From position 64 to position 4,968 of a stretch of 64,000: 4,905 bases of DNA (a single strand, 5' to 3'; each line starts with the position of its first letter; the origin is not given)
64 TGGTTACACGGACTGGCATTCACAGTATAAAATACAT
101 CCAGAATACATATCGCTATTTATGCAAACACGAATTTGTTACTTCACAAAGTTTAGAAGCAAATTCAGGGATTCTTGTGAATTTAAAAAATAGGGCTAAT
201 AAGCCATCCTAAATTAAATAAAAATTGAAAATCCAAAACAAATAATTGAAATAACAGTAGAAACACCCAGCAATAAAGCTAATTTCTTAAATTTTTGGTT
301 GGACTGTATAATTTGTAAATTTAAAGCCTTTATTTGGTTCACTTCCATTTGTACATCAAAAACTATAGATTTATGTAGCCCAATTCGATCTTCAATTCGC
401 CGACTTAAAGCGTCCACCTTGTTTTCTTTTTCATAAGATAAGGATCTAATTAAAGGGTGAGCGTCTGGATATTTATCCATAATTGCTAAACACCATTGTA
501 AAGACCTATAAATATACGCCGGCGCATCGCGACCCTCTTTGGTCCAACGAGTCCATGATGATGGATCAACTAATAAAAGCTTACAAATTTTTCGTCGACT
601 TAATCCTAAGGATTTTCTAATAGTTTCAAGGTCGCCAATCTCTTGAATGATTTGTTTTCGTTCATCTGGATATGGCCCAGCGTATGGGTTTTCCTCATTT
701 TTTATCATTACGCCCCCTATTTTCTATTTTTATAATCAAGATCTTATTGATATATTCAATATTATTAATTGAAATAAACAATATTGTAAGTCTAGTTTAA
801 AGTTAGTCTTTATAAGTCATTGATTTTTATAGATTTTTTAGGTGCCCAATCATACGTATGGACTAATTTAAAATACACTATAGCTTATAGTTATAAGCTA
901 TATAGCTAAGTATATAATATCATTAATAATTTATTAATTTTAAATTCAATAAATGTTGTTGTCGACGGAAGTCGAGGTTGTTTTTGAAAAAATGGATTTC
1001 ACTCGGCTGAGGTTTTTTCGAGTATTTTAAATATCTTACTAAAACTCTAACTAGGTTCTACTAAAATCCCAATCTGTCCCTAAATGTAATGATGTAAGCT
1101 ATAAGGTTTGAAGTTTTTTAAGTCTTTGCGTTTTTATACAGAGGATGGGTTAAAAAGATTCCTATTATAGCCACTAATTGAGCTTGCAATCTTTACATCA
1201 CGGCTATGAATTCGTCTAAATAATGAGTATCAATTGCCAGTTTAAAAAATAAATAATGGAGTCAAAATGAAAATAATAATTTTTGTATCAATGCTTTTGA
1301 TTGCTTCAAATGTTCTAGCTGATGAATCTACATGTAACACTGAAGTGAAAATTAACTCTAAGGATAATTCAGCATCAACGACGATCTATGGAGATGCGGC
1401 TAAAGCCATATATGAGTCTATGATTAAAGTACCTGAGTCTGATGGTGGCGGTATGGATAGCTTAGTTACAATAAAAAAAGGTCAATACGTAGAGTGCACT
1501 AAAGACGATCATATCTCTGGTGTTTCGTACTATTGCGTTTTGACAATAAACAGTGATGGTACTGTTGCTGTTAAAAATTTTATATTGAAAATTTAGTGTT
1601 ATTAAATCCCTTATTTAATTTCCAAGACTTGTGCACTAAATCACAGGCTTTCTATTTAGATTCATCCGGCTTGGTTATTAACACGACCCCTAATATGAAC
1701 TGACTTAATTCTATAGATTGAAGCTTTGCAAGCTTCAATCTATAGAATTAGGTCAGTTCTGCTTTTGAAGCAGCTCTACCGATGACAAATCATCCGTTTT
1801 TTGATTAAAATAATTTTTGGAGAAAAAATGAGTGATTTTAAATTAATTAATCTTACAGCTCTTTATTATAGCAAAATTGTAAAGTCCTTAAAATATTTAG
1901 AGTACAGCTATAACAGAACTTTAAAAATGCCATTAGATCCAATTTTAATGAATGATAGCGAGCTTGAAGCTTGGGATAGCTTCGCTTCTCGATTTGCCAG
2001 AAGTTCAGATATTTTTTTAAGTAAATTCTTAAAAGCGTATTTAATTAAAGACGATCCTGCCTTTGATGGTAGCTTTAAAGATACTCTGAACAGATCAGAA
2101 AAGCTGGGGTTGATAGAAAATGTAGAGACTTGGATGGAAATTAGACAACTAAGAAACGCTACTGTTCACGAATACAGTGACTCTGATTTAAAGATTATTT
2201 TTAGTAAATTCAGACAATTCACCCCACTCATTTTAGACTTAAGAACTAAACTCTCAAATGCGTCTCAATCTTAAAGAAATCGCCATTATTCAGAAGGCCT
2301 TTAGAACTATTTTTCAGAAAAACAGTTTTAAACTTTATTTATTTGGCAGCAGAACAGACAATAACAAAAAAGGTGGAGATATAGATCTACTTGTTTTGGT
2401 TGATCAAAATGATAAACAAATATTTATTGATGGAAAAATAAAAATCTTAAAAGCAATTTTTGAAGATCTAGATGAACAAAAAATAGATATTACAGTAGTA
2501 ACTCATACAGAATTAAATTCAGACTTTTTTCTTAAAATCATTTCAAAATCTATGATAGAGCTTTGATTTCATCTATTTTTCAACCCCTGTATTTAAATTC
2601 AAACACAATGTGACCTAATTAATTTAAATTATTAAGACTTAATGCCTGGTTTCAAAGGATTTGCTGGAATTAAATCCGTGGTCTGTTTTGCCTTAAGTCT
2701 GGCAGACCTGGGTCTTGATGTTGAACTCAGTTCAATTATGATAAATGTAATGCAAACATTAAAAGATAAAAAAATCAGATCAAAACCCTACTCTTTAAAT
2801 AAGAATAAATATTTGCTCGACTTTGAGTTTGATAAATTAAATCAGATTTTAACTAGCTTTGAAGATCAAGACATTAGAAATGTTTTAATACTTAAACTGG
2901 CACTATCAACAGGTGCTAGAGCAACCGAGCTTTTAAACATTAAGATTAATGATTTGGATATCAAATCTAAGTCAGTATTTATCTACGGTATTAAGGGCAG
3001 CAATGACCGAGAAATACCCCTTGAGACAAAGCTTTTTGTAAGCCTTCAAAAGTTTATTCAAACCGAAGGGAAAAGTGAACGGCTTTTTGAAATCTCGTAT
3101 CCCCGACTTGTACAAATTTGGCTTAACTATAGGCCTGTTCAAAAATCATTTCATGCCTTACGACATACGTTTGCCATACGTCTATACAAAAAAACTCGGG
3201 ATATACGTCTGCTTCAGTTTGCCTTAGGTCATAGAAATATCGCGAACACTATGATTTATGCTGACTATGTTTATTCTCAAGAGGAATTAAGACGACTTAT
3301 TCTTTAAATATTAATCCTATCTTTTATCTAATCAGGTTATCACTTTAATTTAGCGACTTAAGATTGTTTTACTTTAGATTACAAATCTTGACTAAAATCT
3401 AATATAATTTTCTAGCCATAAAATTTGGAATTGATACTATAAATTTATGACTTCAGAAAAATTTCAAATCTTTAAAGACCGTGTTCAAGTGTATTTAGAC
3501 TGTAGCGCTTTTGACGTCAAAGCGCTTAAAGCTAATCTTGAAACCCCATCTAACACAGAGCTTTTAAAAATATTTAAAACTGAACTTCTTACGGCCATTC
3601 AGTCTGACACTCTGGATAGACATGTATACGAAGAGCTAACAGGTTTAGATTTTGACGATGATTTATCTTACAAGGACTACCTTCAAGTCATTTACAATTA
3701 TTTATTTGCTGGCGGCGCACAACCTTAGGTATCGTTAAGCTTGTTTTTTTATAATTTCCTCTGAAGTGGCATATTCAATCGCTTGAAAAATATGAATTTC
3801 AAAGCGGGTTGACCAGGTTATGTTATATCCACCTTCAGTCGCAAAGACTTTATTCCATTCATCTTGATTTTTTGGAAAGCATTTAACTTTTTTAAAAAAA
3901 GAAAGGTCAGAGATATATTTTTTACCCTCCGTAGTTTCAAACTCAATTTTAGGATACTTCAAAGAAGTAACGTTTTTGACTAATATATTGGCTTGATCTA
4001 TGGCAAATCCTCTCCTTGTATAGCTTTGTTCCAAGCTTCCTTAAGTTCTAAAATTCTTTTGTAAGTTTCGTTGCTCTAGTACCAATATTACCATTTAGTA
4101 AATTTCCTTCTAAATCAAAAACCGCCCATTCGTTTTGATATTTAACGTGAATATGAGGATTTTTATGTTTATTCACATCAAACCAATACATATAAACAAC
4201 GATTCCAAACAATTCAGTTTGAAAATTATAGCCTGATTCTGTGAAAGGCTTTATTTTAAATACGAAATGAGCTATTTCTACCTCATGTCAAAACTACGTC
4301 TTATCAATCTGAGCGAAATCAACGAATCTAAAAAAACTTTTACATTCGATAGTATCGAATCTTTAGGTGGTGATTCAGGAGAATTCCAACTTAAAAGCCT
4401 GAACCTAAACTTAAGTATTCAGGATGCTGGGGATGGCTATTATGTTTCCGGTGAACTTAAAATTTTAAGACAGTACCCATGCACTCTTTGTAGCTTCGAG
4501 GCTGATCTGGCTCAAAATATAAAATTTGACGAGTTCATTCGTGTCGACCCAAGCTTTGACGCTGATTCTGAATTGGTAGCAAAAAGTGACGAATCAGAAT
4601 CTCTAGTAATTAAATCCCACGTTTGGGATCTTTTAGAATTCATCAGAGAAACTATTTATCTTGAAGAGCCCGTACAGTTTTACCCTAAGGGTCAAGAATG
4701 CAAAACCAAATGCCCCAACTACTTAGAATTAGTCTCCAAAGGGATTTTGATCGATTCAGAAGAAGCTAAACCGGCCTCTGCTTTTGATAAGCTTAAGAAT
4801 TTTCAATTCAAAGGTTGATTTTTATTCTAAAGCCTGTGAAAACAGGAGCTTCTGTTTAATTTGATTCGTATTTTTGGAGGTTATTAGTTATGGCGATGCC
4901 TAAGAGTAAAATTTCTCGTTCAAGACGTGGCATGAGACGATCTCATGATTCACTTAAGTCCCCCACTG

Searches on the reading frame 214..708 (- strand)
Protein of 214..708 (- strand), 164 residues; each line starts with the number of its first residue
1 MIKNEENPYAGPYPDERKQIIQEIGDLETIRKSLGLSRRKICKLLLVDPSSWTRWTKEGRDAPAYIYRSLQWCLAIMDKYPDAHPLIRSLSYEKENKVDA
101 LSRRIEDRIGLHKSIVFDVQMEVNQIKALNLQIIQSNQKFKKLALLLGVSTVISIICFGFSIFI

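Call 50: search_protein_families(library=pfam, proteins=[window:214-708:-], max_evalue=0.01)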
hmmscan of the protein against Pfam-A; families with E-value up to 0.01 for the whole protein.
window:214-708:- (164 aa): 0 families

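Call 75: find_encoding_contigs(protein=window:214-708:-, flank=10000, max_places=10)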
Protein window:214-708:- (164 aa): 3 contigs read that carry it; 1 place shown.
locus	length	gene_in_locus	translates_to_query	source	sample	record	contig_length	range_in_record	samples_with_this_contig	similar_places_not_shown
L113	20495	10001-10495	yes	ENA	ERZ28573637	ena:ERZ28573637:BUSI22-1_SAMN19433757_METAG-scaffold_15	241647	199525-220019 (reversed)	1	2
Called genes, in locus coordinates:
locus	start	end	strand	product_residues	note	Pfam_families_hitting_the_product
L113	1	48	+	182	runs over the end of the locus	-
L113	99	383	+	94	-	PF02604:PhdYeFM_antitox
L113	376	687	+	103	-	-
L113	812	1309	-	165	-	PF02502:LacAB_rpiB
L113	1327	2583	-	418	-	PF00109:ketoacyl-synt, PF00108:Thiolase_N (weak), PF02801:Ketoacyl-synt_C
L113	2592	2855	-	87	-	PF00550:PP-binding, PF14573:PP-binding_2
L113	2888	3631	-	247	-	PF00106:adh_short, PF08659:KR, PF23441:SDR (weak), PF13561:adh_short_C2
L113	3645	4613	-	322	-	PF00698:Acyl_transf_1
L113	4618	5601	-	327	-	PF00108:Thiolase_N (weak), PF07451:SpoVAD (faint), PF08545:ACP_syn_III, PF08541:ACP_syn_III_C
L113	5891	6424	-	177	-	PF02620:YceD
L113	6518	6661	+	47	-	PF13711:DUF4160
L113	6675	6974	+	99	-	-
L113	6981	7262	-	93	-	-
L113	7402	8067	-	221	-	PF00589:Phage_integrase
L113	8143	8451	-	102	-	PF01909:NTP_transf_2, PF18765:Polbeta (weak)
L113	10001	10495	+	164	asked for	-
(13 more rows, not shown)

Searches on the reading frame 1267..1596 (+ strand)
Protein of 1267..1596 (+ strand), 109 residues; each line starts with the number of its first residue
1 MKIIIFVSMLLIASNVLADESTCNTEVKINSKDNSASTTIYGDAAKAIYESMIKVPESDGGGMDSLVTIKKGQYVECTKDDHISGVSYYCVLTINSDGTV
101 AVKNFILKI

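Call 50: search_protein_families(library=pfam, proteins=[window:1267-1596:+], max_evalue=0.01)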
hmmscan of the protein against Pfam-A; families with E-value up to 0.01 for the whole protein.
window:1267-1596:+ (109 aa): 1 family
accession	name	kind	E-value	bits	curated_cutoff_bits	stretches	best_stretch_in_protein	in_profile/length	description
PF07127.16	Nodulin_late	-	0.0085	16.9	30.4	0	3-26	11-33/54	Late nodulin domain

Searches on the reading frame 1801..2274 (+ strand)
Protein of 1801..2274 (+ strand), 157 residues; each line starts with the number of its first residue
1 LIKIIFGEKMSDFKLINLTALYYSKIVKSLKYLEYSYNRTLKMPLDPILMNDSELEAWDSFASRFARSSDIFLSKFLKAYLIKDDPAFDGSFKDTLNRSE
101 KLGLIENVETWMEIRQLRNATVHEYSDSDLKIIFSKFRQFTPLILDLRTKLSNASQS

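Call 50: search_protein_families(library=pfam, proteins=[window:1801-2274:+], max_evalue=0.01)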
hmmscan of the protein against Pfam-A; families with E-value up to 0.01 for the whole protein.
window:1801-2274:+ (157 aa): 2 families
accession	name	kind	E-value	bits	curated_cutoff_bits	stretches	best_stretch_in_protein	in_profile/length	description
PF08780.16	NTase_sub_bind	-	3.6e-09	37.1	31.8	1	74-152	45-125/126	Nucleotidyltransferase substrate binding protein like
PF01934.22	HepT-like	-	3.5e-05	24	23.5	1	109-142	78-111/120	Ribonuclease HepT-like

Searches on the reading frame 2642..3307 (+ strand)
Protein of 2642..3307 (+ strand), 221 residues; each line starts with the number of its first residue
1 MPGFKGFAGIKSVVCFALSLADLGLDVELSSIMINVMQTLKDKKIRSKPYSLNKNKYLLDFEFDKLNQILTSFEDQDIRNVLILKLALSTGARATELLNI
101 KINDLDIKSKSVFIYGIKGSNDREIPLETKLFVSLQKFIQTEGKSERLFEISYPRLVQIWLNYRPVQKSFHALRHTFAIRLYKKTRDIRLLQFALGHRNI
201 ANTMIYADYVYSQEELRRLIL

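Call 50: search_protein_families(library=pfam, proteins=[window:2642-3307:+], max_evalue=0.01)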
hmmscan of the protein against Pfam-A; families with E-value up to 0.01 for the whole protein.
window:2642-3307:+ (221 aa): 1 family
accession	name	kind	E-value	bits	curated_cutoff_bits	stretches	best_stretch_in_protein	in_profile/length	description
PF00589.27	Phage_integrase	-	3.6e-26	92.4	27.1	1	62-208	4-167/172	Phage integrase family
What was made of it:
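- A small tyrosine recombinase (221 aa, PF00589) lies at 2642-3307 (call 50).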

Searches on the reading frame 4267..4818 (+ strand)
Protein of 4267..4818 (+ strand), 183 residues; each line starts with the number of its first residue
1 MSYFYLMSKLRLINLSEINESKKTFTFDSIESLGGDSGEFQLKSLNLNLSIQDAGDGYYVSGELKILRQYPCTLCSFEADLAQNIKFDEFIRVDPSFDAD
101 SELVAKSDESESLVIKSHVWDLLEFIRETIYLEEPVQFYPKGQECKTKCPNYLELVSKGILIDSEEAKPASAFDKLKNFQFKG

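Call 50: search_protein_families(library=pfam, proteins=[window:4267-4818:+], max_evalue=0.01)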
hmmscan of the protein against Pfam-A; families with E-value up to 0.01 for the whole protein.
window:4267-4818:+ (183 aa): 1 family
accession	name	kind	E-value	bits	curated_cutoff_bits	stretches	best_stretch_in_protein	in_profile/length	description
PF02620.22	YceD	-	3e-10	40.6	33.2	1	64-179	5-118/119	Large ribosomal RNA subunit accumulation protein YceD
